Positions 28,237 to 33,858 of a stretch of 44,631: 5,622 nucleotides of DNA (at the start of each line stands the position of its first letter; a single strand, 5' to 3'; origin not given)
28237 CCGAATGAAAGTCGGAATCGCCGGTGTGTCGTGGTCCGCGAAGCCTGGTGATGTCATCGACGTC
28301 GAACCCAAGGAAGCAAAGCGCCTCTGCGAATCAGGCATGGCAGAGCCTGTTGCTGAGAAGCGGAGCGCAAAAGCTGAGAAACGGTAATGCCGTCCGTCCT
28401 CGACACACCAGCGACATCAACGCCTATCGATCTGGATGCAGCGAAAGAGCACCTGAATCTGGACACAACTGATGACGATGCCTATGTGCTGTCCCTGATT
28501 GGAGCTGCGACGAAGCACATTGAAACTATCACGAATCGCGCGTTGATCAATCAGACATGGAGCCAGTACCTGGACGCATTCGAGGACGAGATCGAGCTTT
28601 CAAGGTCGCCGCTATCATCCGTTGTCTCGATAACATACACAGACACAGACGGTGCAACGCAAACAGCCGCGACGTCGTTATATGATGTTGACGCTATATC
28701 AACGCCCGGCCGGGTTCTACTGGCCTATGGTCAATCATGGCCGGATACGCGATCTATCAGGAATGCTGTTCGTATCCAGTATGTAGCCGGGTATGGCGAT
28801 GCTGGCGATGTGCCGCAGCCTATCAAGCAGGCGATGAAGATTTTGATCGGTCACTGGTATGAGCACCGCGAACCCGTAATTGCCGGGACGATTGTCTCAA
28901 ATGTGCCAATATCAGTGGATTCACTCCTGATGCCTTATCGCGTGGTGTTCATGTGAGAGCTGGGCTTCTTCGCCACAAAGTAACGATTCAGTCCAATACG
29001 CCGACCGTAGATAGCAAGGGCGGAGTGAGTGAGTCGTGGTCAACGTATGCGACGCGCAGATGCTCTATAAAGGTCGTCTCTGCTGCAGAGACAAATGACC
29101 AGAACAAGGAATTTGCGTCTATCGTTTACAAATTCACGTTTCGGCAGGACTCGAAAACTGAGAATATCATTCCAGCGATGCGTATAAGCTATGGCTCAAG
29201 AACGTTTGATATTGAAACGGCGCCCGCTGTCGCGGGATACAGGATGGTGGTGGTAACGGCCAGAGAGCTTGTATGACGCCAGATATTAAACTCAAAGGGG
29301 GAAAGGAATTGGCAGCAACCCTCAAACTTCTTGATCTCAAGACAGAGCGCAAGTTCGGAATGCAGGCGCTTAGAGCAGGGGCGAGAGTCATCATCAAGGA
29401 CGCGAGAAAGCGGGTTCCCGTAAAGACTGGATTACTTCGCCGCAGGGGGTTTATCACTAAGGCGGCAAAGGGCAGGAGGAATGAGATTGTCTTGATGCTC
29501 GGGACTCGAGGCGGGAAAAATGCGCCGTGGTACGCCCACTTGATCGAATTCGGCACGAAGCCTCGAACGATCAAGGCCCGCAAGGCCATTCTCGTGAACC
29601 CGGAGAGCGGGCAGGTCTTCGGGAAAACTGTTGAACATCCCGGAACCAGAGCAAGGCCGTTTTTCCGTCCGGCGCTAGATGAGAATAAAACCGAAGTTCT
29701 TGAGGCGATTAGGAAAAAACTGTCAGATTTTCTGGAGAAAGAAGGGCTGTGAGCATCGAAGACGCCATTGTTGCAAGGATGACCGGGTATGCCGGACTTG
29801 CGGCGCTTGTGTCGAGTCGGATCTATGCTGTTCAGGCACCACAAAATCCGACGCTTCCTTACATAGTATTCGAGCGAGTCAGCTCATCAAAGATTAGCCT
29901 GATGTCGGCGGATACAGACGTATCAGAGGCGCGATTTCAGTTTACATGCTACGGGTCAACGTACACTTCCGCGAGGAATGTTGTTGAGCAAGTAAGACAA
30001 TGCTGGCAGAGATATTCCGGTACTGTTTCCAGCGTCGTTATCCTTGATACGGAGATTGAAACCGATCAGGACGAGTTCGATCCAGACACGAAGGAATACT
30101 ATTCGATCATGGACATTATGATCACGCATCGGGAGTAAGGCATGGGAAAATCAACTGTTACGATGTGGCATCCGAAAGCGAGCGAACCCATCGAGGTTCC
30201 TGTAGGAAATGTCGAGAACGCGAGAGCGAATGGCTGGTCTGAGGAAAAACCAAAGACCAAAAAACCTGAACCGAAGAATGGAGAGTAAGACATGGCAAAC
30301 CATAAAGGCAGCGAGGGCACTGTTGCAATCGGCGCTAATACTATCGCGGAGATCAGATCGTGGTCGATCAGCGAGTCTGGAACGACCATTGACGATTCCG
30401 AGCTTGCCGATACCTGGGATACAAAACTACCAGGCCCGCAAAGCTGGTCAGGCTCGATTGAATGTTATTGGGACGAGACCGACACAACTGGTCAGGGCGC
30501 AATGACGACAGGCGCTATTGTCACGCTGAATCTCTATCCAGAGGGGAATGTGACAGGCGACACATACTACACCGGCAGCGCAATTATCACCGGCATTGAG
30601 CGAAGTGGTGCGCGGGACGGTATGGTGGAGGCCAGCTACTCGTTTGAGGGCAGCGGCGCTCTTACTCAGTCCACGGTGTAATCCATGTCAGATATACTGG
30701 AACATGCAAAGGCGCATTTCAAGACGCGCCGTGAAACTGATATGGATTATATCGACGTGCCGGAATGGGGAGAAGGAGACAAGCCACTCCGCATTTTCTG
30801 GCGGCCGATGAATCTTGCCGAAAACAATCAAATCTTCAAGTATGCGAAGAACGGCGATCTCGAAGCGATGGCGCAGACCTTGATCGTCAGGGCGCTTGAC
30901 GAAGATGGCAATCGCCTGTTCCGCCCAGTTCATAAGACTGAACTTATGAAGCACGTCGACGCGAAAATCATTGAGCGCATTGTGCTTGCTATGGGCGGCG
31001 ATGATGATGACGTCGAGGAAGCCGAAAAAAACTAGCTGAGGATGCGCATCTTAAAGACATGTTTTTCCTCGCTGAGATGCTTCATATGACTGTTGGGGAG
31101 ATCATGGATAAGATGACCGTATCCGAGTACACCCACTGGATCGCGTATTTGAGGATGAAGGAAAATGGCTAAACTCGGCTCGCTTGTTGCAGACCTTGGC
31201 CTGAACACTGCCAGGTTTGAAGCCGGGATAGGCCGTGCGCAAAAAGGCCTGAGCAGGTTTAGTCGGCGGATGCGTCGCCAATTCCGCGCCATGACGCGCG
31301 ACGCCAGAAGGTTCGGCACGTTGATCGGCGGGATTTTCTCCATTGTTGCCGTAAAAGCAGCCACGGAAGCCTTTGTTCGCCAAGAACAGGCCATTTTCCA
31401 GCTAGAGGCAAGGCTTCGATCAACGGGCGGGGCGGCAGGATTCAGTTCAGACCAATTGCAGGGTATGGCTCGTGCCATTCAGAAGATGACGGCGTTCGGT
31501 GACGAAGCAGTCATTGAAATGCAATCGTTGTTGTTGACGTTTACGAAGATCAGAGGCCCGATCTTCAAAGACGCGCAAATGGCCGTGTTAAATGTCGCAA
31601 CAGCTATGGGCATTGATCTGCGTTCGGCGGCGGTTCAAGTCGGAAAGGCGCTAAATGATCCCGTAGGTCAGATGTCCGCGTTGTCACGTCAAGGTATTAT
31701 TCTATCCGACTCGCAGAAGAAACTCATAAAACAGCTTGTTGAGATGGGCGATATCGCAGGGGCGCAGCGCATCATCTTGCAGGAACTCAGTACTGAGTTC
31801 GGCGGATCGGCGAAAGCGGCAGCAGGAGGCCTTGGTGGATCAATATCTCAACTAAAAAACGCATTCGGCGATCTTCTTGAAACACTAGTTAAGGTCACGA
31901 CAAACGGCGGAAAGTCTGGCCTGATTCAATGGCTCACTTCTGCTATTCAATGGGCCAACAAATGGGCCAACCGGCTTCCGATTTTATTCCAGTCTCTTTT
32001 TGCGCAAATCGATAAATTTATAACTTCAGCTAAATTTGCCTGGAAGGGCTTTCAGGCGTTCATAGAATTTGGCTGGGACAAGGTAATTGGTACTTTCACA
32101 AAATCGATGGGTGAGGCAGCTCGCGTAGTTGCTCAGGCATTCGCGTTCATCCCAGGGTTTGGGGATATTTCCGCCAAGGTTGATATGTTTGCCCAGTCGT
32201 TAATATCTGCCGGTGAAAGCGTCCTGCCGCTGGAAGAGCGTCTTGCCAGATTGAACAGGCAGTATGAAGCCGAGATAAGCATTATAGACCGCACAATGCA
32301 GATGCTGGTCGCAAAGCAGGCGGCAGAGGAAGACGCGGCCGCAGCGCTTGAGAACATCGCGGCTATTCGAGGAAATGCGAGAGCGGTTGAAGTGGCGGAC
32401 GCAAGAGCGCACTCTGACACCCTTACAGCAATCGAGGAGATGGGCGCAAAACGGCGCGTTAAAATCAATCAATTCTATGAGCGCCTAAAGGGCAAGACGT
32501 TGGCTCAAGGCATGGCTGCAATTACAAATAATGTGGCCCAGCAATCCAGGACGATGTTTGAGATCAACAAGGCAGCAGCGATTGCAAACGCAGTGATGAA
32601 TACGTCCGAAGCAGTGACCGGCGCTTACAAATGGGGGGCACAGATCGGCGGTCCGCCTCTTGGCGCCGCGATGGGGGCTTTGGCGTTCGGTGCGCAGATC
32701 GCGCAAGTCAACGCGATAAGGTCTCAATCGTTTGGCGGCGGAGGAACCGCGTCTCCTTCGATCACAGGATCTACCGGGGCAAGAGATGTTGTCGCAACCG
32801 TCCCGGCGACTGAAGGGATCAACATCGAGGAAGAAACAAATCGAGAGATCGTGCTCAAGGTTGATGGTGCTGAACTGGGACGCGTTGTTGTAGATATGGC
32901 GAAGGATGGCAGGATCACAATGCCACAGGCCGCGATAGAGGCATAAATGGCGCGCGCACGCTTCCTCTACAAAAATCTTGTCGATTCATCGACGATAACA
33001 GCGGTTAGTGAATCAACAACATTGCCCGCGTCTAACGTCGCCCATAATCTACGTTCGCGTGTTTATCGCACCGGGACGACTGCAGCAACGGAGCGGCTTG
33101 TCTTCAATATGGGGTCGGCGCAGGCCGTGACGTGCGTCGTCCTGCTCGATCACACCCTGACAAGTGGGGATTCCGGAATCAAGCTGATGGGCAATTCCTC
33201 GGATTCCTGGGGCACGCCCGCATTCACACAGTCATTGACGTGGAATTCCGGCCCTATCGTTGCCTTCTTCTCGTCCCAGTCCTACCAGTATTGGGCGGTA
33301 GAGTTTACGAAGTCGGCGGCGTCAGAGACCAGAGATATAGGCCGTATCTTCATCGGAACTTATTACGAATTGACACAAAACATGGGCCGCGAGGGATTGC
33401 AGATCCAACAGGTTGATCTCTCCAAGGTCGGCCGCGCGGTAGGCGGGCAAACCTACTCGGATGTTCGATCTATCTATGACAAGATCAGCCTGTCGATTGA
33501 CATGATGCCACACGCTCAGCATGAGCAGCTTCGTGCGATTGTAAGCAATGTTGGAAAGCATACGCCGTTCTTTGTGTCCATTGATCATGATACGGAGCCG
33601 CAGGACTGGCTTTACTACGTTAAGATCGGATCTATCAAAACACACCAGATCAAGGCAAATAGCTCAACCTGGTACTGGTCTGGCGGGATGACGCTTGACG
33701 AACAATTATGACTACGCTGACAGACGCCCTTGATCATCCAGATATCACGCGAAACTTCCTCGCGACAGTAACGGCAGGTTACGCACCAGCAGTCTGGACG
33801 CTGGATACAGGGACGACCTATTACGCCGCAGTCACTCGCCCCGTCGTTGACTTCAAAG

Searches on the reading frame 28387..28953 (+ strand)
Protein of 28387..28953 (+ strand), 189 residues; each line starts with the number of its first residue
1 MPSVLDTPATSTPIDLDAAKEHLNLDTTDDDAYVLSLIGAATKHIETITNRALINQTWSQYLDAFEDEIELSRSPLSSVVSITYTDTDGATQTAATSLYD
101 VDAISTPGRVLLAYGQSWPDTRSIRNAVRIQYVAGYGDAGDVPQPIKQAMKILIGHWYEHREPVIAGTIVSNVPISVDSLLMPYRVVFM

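Call 54: search_protein_families(library=phrogs, proteins=[window:28387-28953:+], max_evalue=0.00001)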
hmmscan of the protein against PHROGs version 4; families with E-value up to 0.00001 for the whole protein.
window:28387-28953:+ (189 aa): 2 families
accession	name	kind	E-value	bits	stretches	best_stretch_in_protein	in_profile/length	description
phrog_442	-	connector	1.5e-29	104.1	1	6-187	80-263/270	head-tail adaptor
phrog_40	-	connector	8.9e-23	81.8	2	135-186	84-132/201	head-tail adaptor Ad1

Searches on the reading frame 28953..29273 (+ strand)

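Call 54: search_protein_families(library=phrogs, proteins=[window:28953-29273:+], max_evalue=0.00001)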
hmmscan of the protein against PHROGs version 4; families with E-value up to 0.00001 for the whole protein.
window:28953-29273:+ (107 aa): 1 family
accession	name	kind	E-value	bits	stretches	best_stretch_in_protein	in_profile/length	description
phrog_25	-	connector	8.3e-18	66.4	1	1-106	36-139/286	head closure Hc1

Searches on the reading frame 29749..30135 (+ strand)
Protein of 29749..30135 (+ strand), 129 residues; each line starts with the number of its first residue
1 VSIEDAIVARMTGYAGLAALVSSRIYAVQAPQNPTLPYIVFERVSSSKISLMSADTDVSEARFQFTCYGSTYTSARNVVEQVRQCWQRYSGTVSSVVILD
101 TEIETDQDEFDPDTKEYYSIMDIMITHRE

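Call 54: search_protein_families(library=phrogs, proteins=[window:29749-30135:+], max_evalue=0.00001)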
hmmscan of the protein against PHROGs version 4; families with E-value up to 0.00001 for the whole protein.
window:29749-30135:+ (129 aa): 3 families
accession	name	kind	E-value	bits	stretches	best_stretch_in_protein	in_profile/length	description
phrog_347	-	connector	1e-15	58.8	1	3-127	3-119/394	tail terminator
phrog_78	-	connector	1.1e-07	33.3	1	14-123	15-113/122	tail terminator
phrog_123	-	connector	9.9e-07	29.7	1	30-128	32-133/139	tail terminator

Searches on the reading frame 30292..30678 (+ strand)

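Call 54: search_protein_families(library=phrogs, proteins=[window:30292-30678:+], max_evalue=0.00001)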
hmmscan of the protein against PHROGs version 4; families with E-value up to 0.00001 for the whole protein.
window:30292-30678:+ (129 aa): 2 families
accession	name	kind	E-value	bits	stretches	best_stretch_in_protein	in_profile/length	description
phrog_1407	-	tail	6.1e-21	76.1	1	1-128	23-165/258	major tail protein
phrog_10528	-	tail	1.1e-07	32.9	1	18-128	24-141/142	major tail protein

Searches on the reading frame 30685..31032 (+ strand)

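Call 54: search_protein_families(library=phrogs, proteins=[window:30685-31032:+], max_evalue=0.00001)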
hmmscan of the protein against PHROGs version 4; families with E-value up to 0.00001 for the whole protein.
window:30685-31032:+ (116 aa): 2 families
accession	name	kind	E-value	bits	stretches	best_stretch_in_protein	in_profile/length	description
phrog_344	-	tail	1.3e-09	39.3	1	23-116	27-127/137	tail assembly chaperone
phrog_20784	-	unknown function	7.2e-07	30.3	1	30-110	28-109/117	-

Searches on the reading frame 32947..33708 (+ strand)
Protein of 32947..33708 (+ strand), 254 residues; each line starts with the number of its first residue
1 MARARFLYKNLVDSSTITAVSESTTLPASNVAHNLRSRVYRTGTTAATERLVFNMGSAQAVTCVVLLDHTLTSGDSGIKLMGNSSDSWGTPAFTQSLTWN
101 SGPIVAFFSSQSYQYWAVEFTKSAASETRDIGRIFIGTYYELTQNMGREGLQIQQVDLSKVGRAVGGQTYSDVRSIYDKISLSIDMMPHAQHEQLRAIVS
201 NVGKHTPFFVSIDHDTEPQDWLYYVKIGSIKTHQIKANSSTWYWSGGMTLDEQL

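Call 55: search_protein_families(library=phrogs, proteins=[window:32947-33708:+], max_evalue=0.00001)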
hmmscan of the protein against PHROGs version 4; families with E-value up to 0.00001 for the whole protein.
window:32947-33708:+ (254 aa): 2 families
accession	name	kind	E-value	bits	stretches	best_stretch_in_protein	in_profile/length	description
phrog_8610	-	unknown function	3.4e-12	47.1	1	1-218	1-233/270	-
phrog_11633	-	unknown function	1.7e-08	35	1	3-236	24-255/270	-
